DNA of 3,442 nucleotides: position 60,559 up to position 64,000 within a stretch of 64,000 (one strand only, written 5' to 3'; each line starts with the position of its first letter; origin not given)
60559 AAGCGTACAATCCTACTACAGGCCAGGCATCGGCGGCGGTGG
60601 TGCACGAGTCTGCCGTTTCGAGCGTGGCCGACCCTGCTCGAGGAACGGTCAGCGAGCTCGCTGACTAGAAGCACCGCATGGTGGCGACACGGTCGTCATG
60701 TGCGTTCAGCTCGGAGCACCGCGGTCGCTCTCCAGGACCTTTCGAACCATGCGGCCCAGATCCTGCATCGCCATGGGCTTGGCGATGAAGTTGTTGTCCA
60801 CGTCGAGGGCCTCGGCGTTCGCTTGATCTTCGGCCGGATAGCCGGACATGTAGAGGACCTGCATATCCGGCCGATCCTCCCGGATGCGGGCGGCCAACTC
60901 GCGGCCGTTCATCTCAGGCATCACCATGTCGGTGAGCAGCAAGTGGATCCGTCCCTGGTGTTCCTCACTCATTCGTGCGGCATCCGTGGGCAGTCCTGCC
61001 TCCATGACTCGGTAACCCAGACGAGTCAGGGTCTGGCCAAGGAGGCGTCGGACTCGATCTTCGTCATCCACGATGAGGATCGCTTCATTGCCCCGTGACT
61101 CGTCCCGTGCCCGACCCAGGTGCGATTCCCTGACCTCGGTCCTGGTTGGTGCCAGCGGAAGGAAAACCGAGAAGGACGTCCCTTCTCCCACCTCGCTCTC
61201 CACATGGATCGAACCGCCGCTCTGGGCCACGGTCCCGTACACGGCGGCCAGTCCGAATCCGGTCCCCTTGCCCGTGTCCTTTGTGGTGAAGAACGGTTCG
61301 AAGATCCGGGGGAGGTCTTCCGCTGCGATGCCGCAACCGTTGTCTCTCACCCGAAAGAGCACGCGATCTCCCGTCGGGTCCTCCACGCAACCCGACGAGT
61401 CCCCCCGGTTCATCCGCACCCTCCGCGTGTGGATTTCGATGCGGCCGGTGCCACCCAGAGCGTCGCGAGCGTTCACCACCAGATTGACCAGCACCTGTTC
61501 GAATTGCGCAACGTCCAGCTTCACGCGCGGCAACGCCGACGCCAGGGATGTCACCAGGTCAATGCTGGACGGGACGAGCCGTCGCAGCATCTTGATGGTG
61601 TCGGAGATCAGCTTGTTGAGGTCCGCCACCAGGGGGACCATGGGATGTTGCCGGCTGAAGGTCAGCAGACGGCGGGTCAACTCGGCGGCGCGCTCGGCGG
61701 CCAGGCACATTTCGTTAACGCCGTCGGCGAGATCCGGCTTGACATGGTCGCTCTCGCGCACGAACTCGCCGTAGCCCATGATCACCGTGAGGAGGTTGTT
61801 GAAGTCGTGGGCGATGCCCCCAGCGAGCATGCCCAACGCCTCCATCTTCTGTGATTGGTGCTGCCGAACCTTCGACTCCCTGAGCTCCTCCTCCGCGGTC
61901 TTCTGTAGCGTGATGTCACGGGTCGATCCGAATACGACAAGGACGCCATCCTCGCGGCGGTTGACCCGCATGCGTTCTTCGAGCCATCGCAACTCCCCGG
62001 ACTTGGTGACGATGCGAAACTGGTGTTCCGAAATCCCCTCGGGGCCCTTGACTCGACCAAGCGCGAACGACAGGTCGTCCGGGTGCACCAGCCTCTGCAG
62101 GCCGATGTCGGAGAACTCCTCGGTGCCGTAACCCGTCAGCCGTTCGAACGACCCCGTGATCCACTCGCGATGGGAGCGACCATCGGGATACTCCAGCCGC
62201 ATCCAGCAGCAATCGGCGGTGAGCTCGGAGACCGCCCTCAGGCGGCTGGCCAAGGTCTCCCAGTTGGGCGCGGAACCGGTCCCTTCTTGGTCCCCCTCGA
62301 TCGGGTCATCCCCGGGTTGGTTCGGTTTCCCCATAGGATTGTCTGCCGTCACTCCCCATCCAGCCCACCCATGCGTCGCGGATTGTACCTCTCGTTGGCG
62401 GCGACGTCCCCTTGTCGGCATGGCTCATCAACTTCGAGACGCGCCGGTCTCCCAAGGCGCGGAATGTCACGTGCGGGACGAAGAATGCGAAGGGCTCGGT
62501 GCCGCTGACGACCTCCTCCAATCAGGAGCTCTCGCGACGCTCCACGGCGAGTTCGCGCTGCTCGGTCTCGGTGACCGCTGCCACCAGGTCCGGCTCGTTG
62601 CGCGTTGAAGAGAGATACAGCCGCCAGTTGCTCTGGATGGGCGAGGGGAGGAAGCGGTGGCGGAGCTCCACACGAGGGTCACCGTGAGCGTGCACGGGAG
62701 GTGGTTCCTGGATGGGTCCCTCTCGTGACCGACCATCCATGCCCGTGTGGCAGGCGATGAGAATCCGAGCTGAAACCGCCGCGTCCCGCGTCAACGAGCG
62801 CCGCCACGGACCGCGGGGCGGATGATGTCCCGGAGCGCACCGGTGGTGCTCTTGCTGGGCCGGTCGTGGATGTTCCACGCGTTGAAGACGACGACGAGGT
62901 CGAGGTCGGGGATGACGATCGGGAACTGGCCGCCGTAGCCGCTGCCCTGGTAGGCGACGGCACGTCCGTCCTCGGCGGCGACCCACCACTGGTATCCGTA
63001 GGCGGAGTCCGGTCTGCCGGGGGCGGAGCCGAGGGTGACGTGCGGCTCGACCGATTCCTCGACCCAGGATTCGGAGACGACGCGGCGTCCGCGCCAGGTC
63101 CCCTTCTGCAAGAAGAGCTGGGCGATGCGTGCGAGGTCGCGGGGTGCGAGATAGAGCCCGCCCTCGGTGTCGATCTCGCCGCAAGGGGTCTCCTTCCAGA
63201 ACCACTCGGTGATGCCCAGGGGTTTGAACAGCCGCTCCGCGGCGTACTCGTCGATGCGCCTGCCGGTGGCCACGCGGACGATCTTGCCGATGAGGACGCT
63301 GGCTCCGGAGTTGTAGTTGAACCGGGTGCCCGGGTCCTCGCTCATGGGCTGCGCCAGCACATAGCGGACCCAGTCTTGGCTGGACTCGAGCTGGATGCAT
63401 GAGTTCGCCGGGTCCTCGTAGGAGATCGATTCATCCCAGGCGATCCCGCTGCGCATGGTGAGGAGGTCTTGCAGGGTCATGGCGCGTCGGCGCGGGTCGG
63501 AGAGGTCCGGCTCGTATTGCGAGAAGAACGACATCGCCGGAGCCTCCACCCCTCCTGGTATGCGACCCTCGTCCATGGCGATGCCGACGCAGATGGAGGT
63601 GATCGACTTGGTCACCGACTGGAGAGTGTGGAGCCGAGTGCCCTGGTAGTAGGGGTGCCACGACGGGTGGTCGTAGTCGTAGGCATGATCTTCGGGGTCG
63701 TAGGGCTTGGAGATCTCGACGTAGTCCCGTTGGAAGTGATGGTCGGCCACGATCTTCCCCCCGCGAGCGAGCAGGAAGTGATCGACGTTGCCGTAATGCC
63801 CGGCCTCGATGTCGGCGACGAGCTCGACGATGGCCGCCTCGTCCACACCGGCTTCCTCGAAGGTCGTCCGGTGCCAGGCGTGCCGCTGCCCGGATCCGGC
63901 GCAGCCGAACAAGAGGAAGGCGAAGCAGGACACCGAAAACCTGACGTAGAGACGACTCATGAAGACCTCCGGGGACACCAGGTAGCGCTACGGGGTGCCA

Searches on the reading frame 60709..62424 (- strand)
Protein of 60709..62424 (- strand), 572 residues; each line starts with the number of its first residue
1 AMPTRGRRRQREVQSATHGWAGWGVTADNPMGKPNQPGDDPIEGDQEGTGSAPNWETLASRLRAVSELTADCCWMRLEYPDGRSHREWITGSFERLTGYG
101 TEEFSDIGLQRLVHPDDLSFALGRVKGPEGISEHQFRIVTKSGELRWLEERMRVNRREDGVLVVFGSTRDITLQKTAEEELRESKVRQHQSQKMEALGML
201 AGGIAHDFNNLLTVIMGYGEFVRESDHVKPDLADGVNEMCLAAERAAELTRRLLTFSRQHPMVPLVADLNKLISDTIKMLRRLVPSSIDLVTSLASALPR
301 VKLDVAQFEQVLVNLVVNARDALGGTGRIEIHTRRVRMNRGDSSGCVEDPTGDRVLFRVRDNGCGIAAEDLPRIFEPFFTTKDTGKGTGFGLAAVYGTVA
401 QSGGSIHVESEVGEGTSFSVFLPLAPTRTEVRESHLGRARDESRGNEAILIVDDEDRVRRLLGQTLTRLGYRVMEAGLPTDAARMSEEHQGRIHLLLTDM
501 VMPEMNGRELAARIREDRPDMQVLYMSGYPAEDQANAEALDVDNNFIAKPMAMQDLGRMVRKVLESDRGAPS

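Call 87: search_protein_families(library=pfam, proteins=[window:60709-62424:-], max_evalue=0.001)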
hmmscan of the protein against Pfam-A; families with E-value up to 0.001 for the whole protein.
window:60709-62424:- (572 aa): 4 families
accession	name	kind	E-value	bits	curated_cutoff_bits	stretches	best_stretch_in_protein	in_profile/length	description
PF02518.31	HATPase_c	-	3.5e-25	89.1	26.4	1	304-425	2-110/111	Histidine kinase-, DNA gyrase B-, and HSP90-like ATPase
PF00072.30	Response_reg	-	3.9e-19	69.3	30.2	1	449-560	1-110/111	Response regulator receiver domain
PF08447.18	PAS_3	-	3.8e-12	46.7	25.6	1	90-164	5-84/89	PAS fold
PF00512.31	HisKA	-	1.2e-07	32.1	26.9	1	198-259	3-63/66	His Kinase A (phospho-acceptor) domain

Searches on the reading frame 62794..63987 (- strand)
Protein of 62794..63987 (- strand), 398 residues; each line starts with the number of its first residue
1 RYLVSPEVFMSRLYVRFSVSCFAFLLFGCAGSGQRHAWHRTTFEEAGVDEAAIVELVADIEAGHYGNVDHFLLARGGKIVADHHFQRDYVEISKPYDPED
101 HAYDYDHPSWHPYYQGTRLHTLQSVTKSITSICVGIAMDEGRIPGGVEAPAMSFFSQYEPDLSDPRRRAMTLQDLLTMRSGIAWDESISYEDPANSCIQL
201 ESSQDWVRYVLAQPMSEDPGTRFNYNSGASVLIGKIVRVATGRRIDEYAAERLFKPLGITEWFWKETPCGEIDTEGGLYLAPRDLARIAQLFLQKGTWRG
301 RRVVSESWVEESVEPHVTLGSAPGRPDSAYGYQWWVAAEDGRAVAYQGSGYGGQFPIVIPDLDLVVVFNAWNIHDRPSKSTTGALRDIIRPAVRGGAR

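Call 87: search_protein_families(library=pfam, proteins=[window:62794-63987:-], max_evalue=0.001)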
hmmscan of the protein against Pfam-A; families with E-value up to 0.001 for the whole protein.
window:62794-63987:- (398 aa): 1 family
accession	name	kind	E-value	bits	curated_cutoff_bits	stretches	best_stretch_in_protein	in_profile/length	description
PF00144.29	Beta-lactamase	-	7.6e-36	124.4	27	1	74-368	22-306/329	Beta-lactamase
